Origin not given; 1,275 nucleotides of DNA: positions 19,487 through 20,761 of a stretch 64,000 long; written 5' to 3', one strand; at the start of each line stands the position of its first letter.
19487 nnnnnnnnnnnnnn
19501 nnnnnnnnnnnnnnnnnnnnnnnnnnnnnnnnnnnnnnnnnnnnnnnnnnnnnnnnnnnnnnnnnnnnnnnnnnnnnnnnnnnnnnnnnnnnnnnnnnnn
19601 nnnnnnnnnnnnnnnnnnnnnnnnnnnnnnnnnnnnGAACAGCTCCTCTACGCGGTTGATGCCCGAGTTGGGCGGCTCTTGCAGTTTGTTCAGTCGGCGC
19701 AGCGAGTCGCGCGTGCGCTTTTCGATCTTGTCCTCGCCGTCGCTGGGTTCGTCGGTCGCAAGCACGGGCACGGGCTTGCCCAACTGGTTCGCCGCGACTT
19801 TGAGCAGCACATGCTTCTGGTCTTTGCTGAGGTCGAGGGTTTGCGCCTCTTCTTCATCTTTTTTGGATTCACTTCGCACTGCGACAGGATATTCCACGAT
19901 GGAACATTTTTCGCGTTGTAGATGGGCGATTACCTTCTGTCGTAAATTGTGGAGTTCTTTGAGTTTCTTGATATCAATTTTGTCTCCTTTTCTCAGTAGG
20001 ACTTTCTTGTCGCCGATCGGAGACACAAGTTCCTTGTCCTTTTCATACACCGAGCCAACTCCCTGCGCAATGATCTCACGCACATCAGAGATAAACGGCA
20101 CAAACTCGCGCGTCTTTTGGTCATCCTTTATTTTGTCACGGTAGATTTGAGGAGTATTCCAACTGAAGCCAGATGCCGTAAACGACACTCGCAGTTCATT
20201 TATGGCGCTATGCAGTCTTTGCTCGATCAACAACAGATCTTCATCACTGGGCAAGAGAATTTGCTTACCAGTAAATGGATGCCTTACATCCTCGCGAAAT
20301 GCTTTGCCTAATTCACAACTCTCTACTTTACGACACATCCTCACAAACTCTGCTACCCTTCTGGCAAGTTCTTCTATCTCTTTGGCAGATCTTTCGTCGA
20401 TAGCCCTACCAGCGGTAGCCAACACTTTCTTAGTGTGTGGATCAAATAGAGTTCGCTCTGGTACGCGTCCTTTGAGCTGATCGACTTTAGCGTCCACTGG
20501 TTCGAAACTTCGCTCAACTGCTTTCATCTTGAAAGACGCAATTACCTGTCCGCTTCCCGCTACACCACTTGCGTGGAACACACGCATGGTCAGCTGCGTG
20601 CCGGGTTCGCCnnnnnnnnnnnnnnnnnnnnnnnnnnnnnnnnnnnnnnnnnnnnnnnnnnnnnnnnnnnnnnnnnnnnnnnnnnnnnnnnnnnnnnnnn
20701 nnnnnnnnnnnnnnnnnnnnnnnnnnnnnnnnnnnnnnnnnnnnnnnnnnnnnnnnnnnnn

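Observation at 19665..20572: AT-rich, codon-atypical insertion of about 300 codons inside the trigger loop of RNA polymerase beta-prime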

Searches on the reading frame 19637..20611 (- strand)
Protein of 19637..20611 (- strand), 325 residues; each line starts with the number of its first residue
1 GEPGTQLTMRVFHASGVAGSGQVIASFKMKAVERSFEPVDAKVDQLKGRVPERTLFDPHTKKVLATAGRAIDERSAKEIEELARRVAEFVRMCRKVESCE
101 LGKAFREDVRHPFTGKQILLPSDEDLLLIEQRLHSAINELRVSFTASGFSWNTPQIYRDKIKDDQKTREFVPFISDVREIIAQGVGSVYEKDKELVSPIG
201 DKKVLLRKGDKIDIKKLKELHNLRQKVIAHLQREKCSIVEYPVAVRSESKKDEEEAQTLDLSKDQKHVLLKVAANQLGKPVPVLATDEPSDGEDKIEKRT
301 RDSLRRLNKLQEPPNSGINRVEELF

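Call 6: search_protein_families(library=pfam, proteins=[window:19654-20572:-], max_evalue=1)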
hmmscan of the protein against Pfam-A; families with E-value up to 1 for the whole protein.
window:19654-20572:- (306 aa): 1 family
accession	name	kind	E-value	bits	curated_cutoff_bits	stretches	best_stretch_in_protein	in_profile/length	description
PF14680.12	FANCI_HD2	-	0.04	13.6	25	1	163-247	68-141/230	FANCI helical domain 2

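Call 7: search_protein_families(library=ncbifam, proteins=[window:19654-20572:-], max_evalue=1)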
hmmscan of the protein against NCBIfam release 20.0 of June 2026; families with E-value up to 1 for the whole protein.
window:19654-20572:- (306 aa): 1 family
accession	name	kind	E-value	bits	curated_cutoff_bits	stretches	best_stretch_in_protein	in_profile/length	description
NF004066.1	PRK05580.1-3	equivalog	0.012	13.9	813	1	190-261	195-266/788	primosomal protein N'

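Call 8: find_homologous_proteins(query=window:19654-20572:-, max_evalue=0.001)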
Query window:19654-20572:- (306 aa): 5 proteins with E <= 0.001 among 3371 candidates.
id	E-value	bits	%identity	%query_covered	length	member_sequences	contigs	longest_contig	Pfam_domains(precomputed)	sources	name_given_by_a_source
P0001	6.8e-114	398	69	91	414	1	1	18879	PF04998.23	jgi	jgi:hypothetical protein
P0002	9.9e-33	132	52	51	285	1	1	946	-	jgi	jgi:hypothetical protein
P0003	2.5e-28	117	33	94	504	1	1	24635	PF04998.23,PF05000.23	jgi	jgi:DNA-directed RNA polymerase subunit beta'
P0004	2.1e-23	101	83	21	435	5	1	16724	PF04998.23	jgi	jgi:hypothetical protein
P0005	1.8e-15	75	62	21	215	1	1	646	-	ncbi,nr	ncbi:MAG: hypothetical protein RMK74_17435, partial [Myxococcales bacterium]|nr:hypothetical protein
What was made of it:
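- Tried and rejected: Word-indexed search with the window insert returned 5 proteins, all fragments of beta-prime from the same group (call 8).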

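Call 10: find_encoding_contigs(protein=P0001, flank=10000, max_places=3)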
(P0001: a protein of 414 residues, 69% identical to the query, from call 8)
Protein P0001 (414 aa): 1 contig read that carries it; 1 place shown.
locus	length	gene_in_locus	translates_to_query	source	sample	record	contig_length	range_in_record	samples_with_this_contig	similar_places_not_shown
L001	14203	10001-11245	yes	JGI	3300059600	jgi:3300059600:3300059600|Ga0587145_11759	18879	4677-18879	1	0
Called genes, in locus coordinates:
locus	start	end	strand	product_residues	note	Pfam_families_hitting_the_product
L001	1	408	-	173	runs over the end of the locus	PF00156:Pribosyltran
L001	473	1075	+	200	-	PF05685:Uma2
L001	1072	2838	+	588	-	PF03600:CitMHS, PF00939:Na_sulph_symp, PF16980:CitMHS_2 (weak), PF02080:TrkA_C, PF00939:Na_sulph_symp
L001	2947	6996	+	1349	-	PF04563:RNA_pol_Rpb2_1, PF04561:RNA_pol_Rpb2_2, PF04565:RNA_pol_Rpb2_3, PF10385:RNA_pol_Rpb2_45, PF00562:RNA_pol_Rpb2_6, PF04560:RNA_pol_Rpb2_7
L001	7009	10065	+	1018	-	PF04997:RNA_pol_Rpb1_1, PF00623:RNA_pol_Rpb1_2, PF04983:RNA_pol_Rpb1_3, PF05000:RNA_pol_Rpb1_4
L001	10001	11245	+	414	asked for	PF04998:RNA_pol_Rpb1_5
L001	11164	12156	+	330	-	PF04998:RNA_pol_Rpb1_5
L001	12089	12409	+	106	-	-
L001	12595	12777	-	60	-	-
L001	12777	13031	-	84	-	-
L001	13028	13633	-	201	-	-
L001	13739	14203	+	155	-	?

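Call 11: find_encoding_contigs(protein=P0003, flank=10000, max_places=3)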
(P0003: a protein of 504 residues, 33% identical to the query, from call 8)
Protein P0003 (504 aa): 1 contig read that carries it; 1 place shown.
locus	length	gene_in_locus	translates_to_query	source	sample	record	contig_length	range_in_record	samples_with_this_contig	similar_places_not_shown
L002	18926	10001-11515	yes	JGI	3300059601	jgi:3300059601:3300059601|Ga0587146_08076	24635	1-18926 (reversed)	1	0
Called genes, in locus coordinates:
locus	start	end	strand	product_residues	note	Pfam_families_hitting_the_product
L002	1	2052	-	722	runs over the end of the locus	PF02463:SMC_N (faint), PF17755:UvrA_DNA-bind, PF00005:ABC_tran (faint), PF13304:AAA_21 (faint)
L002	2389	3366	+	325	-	PF01476:LysM, PF06347:SH3_4 (faint), PF08239:SH3_3, PF00877:NLPC_P60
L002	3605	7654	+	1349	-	PF04563:RNA_pol_Rpb2_1, PF04561:RNA_pol_Rpb2_2, PF04565:RNA_pol_Rpb2_3, PF10385:RNA_pol_Rpb2_45, PF00562:RNA_pol_Rpb2_6, PF04560:RNA_pol_Rpb2_7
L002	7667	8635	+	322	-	PF04997:RNA_pol_Rpb1_1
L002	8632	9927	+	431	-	PF04997:RNA_pol_Rpb1_1, PF00623:RNA_pol_Rpb1_2, PF04983:RNA_pol_Rpb1_3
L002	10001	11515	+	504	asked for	PF05000:RNA_pol_Rpb1_4, PF04998:RNA_pol_Rpb1_5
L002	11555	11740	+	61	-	PF04998:RNA_pol_Rpb1_5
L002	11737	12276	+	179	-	-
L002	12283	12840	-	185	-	-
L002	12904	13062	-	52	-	-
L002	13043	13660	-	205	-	PF07963:N_methyl, PF07596:SBP_bac_10 (weak)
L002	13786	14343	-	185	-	-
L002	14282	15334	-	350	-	PF00932:LTD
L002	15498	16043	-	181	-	PF00075:RNase_H, PF13456:RVT_3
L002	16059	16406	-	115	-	PF02547:Queuosine_synth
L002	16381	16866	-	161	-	PF02547:Queuosine_synth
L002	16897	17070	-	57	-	PF02547:Queuosine_synth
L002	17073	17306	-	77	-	PF11146:DUF2905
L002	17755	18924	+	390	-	?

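Call 12: find_encoding_contigs(protein=P0002, flank=10000, max_places=3)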
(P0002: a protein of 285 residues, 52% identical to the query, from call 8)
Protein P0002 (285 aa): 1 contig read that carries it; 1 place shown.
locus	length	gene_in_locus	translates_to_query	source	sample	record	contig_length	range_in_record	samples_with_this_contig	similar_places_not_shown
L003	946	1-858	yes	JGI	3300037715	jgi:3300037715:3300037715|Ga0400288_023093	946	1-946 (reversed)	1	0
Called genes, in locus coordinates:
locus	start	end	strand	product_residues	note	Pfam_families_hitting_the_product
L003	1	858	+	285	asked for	?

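Call 29: predict_structure(protein=window:19637-20611:-)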
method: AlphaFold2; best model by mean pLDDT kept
length: 325 residues; sequences in the alignment: 1
mean_pLDDT: 36.3   pTM: 0.20
mean pLDDT of the five models: 36.3, 33.4, 32.9, 31.8, 30.0
residues with pLDDT >= 90: 0; 70-90: 0; 50-70: 1; < 50: 324
segments of 3 or more residues with pLDDT < 50: 1-299, 301-325
pLDDT, mean of each block of 10 residues (from residue 1): 41 45 36 36 39 34 31 36 38 33 33 29 37 43 37 33 37 39 32 31 30 37 41 34 26 34 38 35 35 46 44 42 38
secondary structure, 60 per line:
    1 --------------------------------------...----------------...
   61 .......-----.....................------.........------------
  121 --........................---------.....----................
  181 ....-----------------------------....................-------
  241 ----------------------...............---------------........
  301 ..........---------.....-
elements in order: H58-67 H73-93 H100-108 H123-146 H156-160 H165-184 H214-233 H263-277 H293-310 H320-324
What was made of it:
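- Tried and rejected: Single-sequence AF2 of the whole loop failed, with pLDDT 36 (call 29).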

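Call 90: find_encoding_contigs(protein=P0004, flank=6000, max_places=3)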
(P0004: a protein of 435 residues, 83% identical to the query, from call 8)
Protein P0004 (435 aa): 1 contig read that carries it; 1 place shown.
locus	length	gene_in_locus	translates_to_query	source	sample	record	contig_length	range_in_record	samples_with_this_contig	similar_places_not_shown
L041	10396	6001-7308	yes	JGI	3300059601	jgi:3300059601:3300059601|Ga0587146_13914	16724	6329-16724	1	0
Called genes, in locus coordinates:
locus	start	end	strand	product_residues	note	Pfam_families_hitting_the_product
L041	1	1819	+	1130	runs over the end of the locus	PF04561:RNA_pol_Rpb2_2, PF04565:RNA_pol_Rpb2_3, PF10385:RNA_pol_Rpb2_45, PF00562:RNA_pol_Rpb2_6, PF04560:RNA_pol_Rpb2_7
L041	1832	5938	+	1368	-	PF04997:RNA_pol_Rpb1_1, PF00623:RNA_pol_Rpb1_2, PF04983:RNA_pol_Rpb1_3, PF05000:RNA_pol_Rpb1_4, PF04998:RNA_pol_Rpb1_5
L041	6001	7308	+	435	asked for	PF04998:RNA_pol_Rpb1_5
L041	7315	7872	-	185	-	-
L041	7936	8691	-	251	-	PF07963:N_methyl, PF07596:SBP_bac_10 (weak)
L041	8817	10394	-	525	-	?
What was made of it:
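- L001, L002 and L041 are error-prone assemblies with frameshifts (calls 10, 11, 90). Related contigs come from error-prone metagenome assemblies (calls 10, 11, 90).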

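Call 99: find_homologous_proteins(query=L041:5087-5935:+, max_evalue=0.001)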
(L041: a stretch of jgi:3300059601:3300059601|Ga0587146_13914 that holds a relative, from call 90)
Query L041:5087-5935:+ (283 aa): 2 proteins with E <= 0.001 among 7177 candidates.
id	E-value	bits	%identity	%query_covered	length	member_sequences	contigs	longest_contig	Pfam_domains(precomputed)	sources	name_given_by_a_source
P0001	1.1e-52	197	53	75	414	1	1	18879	PF04998.23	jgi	jgi:hypothetical protein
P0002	1.4e-27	115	97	23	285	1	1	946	-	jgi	jgi:hypothetical protein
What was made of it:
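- Tried and rejected: Word-indexed search with the L041 allele returned 2 proteins (call 99).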
